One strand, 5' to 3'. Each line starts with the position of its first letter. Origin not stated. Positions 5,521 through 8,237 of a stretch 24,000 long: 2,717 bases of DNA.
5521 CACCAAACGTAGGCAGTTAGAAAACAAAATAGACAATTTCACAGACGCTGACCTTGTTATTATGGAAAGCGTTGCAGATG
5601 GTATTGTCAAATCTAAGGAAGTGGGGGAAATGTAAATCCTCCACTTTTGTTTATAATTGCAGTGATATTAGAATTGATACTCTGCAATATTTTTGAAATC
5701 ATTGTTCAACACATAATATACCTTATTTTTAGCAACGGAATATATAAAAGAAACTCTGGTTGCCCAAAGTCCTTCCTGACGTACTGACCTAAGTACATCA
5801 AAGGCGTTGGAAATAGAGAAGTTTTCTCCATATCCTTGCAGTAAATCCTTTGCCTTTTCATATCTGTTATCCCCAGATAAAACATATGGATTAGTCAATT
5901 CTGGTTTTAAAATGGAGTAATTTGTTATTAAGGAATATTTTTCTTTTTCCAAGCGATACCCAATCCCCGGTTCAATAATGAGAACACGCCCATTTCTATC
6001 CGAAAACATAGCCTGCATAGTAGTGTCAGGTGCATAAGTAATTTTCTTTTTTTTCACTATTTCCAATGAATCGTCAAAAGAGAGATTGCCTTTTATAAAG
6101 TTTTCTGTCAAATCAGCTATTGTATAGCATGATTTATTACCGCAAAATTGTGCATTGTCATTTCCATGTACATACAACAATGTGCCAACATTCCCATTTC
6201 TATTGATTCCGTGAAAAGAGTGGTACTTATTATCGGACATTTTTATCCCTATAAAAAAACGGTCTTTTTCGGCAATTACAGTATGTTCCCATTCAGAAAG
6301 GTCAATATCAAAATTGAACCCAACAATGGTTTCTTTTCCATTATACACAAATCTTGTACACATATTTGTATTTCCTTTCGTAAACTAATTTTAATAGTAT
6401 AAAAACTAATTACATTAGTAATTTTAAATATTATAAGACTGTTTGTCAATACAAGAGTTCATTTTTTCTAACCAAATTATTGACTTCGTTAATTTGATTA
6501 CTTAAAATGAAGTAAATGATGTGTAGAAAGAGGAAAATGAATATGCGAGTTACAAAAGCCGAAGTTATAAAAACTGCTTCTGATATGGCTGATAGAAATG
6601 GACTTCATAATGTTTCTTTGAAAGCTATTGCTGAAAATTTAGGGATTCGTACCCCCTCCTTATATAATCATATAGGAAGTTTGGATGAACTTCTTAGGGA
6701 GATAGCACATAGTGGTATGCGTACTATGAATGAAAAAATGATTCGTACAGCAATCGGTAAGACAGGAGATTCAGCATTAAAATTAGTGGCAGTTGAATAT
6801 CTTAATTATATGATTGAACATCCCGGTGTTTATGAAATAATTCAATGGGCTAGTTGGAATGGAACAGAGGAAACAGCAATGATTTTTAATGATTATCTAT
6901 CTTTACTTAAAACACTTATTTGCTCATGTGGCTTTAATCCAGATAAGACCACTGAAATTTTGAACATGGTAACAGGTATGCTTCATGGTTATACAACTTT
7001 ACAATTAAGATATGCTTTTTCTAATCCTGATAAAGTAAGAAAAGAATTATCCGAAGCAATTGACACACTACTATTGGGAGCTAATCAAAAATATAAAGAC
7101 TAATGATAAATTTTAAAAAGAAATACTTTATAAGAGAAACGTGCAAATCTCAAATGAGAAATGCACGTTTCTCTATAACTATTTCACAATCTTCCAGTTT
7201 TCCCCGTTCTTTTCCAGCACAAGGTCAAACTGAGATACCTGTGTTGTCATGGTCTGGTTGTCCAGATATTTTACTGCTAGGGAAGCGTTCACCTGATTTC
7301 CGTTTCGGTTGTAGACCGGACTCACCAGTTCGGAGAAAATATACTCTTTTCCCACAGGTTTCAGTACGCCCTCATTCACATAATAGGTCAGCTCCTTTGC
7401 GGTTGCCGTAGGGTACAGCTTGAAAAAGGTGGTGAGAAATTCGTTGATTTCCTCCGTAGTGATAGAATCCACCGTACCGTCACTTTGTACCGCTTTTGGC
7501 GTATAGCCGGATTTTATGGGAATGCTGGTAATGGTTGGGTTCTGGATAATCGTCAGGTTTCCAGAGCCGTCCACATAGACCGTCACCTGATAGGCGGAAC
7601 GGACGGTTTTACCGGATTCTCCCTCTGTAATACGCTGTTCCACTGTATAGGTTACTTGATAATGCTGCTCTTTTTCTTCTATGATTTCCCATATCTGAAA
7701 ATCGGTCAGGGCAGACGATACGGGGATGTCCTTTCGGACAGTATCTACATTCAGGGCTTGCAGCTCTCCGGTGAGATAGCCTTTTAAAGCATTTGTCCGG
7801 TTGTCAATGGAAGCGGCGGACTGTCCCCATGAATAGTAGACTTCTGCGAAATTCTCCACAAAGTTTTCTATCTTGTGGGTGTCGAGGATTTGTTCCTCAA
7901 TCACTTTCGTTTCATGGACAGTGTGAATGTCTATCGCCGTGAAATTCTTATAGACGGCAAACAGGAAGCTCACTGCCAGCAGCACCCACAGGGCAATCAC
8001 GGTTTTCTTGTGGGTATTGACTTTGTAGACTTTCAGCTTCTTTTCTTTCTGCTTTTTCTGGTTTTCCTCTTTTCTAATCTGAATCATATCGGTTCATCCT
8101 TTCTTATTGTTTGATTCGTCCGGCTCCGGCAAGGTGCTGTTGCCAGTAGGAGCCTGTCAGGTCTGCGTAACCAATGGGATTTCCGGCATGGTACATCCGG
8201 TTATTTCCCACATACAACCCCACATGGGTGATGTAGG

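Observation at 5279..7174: The tet(M) slot is occupied by a TetR-controlled compact Cys-Ntn amidase, a possible ligand-gated trigger for ICE excision and transfer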

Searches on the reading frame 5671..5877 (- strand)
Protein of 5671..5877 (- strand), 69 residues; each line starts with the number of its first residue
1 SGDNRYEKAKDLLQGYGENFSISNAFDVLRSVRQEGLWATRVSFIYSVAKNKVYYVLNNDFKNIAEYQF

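Call 48: search_solved_structures(query=A4, max_evalue=10, show_alignments=5)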
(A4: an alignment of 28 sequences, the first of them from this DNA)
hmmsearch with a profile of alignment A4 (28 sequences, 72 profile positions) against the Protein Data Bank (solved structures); distinct sequences matched with E-value up to 10: 6.
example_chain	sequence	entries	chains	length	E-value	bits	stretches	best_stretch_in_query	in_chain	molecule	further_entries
9kfx_A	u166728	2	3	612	0.061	16.5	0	10-44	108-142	Synthetic PPR-DYW protein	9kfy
8p88_C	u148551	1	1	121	0.38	13.9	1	48-70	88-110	Nanobody C4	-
2k6b_A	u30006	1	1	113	0.57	13.3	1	15-42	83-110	Programmed cell death protein 5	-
2cru_A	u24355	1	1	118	0.62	13.2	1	15-42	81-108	Programmed cell death protein 5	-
7sal_C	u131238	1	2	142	0.75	13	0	48-65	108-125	LaM6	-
7jwb_D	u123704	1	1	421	0.9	12.7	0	49-63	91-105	autonomous human heavy chain variable domain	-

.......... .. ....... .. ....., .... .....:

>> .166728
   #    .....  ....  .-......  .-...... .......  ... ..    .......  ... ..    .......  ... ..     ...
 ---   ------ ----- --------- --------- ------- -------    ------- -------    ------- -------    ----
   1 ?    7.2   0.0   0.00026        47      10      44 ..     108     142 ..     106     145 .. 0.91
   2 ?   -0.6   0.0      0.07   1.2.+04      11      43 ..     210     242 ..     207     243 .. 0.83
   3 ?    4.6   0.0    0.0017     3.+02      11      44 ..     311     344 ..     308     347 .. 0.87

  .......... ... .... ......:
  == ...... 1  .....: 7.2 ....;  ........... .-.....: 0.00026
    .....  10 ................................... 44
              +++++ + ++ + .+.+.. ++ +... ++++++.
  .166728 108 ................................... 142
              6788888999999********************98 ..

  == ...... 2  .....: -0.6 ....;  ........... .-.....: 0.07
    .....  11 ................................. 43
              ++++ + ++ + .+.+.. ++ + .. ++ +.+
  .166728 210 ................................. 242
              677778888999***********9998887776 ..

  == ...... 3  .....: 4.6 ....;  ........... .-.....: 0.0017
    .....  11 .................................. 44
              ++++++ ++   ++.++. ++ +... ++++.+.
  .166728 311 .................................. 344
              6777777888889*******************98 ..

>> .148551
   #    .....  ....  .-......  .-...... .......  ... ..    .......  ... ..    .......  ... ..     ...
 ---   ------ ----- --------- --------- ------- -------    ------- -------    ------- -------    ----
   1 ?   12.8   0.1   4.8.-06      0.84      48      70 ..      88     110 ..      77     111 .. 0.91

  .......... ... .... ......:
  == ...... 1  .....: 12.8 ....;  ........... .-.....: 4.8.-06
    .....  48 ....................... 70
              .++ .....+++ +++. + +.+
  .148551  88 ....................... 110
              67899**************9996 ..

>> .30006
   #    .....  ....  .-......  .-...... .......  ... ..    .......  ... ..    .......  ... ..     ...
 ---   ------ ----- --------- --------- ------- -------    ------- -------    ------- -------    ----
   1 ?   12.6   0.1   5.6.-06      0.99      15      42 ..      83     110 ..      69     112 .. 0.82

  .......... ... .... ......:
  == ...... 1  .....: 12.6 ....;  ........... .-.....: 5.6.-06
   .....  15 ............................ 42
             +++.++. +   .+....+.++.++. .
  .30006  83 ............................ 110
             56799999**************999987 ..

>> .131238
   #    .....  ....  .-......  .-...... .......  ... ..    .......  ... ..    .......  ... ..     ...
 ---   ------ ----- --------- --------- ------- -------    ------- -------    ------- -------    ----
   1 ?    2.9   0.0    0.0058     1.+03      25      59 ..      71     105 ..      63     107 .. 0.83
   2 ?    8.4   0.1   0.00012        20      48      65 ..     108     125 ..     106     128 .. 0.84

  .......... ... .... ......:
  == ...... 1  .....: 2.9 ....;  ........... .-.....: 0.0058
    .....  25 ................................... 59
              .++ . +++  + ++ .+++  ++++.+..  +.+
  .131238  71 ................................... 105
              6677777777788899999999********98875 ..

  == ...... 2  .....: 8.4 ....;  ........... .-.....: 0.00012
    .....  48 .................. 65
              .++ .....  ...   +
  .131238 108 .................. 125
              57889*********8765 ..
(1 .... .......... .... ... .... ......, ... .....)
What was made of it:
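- The Arg18 equivalent is missing, and the Arg228 equivalent could not be confirmed by alignment (call 48), so catalytic competence is only predicted.
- Tried and rejected: C-terminal-half profile (A4), used to pin down the Arg228 equivalent: no BSH hit (call 48).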

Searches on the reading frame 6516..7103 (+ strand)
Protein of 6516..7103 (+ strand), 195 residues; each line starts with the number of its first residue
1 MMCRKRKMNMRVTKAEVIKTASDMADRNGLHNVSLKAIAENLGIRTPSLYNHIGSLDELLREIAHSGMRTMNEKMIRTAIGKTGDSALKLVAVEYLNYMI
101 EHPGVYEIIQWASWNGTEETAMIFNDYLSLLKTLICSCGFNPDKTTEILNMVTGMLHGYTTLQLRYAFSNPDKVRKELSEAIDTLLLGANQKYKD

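Call 4: search_protein_families(library=pfam, proteins=[window:6516-7103:+], max_evalue=0.01)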
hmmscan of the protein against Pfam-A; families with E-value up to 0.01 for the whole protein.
window:6516-7103:+ (195 aa): 2 families
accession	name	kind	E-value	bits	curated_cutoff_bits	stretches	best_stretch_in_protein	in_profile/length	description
PF13305.11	TetR_C_33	-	4.7e-08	34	26.8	1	91-184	4-102/103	Tetracyclin repressor-like, C-terminal domain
PF00440.29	TetR_N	-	3.6e-06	27.1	24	1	18-63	2-47/47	Bacterial regulatory proteins, tetR family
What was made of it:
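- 6543..7103 (+): TetR/AcrR-family regulator (186 aa from ATG 6543; the ORF opens at 6516). TetR_N 27.1 bits and TetR_C_33 34 bits, both above gathering score (call 4).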

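Call 5: search_protein_families(library=ncbifam, proteins=[window:6516-7103:+], max_evalue=0.01)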
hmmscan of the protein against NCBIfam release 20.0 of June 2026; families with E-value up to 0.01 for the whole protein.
window:6516-7103:+ (195 aa): 10 families
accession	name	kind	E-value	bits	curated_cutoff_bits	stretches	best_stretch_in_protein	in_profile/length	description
NF010319.1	PRK13756.1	equivalog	2.1e-08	34.3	265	1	11-155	1-138/199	tetracycline resistance transcriptional repressor TetR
NF053731.1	TransRegFasRMycb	equivalog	2.2e-05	24.4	330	1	8-93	7-92/199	HTH-type transcriptional activator FasR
NF050111.1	TransRegSACE7040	equivalog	5.3e-05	23.2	250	1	15-103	4-93/186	SACE_7040 family transcriptional regulator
NF051852.1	efflux_TF_MtrR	exception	6.9e-05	22.7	280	1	4-76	2-74/205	multidrug efflux system transcriptional repressor MtrR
NF041196.1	ScbR_bind_reg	equivalog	0.00019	21.7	150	1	13-79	7-73/191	ScbR family autoregulator-binding transcription factor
NF008402.0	PRK11202.1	equivalog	0.00047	19.9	151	1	12-108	11-109/211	HTH-type transcriptional repressor FabR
NF007949.0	PRK10668.1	equivalog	0.0005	19.6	271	1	2-73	1-72/216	multidrug efflux transporter transcriptional repressor AcrR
NF007430.0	PRK09975.1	equivalog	0.0038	16.4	274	1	2-103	1-104/220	acrEF/envCD operon transcriptional regulator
TIGR03384.1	betaine_BetI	equivalog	0.0049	16.6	201.3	1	10-80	5-76/189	choline-binding transcriptional repressor BetI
NF001978.0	PRK00767.1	equivalog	0.0051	16.6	118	1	7-93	3-90/197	transcriptional regulator BetI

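Call 42: search_protein_families(library=padloc, proteins=[window:6543-7103:+], max_evalue=0.01)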
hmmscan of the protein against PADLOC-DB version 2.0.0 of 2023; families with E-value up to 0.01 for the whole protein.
window:6543-7103:+ (186 aa): 0 families

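Call 55: search_solved_structures(query=window:6543-7103:+, max_evalue=0.001)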
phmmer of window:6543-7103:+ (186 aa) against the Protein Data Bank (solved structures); distinct sequences matched with E-value up to 0.001: 4.
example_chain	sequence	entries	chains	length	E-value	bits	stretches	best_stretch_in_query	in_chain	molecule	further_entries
1zk8_A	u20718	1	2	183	1e-17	68.1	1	4-179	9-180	Transcriptional regulator, TetR family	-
5e57_A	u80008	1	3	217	0.00019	24.9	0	4-83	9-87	Transcription regulator AmtR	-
6o6n_A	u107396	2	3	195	0.0006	23.3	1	6-95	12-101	TetR family transcriptional regulator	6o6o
8sv6_A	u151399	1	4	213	0.00072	23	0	5-101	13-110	Fatty acid metabolism regulator protein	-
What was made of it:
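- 6543..7103 (+): Closest PDB entry is 1zk8, 1e-17, ligand unknown (call 55).
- On TetR-family repressor/operator pair: The closest structure, 1zk8, has no known ligand (call 55).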

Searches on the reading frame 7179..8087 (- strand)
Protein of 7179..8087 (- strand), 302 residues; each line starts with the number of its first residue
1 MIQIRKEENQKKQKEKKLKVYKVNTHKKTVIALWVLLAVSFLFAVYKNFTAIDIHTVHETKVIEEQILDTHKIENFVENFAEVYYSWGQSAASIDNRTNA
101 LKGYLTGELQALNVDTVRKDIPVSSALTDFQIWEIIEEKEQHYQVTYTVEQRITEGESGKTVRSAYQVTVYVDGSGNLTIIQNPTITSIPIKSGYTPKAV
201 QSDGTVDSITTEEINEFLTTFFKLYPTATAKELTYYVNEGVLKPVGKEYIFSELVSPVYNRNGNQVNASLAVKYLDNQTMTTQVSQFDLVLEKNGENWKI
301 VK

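Call 4: search_protein_families(library=pfam, proteins=[window:7179-8087:-], max_evalue=0.01)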
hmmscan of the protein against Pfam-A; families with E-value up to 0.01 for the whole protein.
window:7179-8087:- (302 aa): 1 family
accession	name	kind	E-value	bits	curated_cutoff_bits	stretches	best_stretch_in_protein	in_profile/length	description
PF12642.13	TpcC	-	2.2e-65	221.1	27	1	76-300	1-230/231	Conjugative transposon protein TcpC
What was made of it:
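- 7179..8087 (-): orf13/TcpC conjugation protein; backbone edge of the cargo slot. PF12642, 2.2e-65 (call 4).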

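Call 5: search_protein_families(library=ncbifam, proteins=[window:7179-8087:-], max_evalue=0.01)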
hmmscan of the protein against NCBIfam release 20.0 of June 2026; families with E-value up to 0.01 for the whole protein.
window:7179-8087:- (302 aa): 1 family
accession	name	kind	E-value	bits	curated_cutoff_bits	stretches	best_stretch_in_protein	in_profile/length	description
NF042930.1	EF0163_fam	equivalog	0.0033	17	65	1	63-152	57-139/165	EF0163 family protein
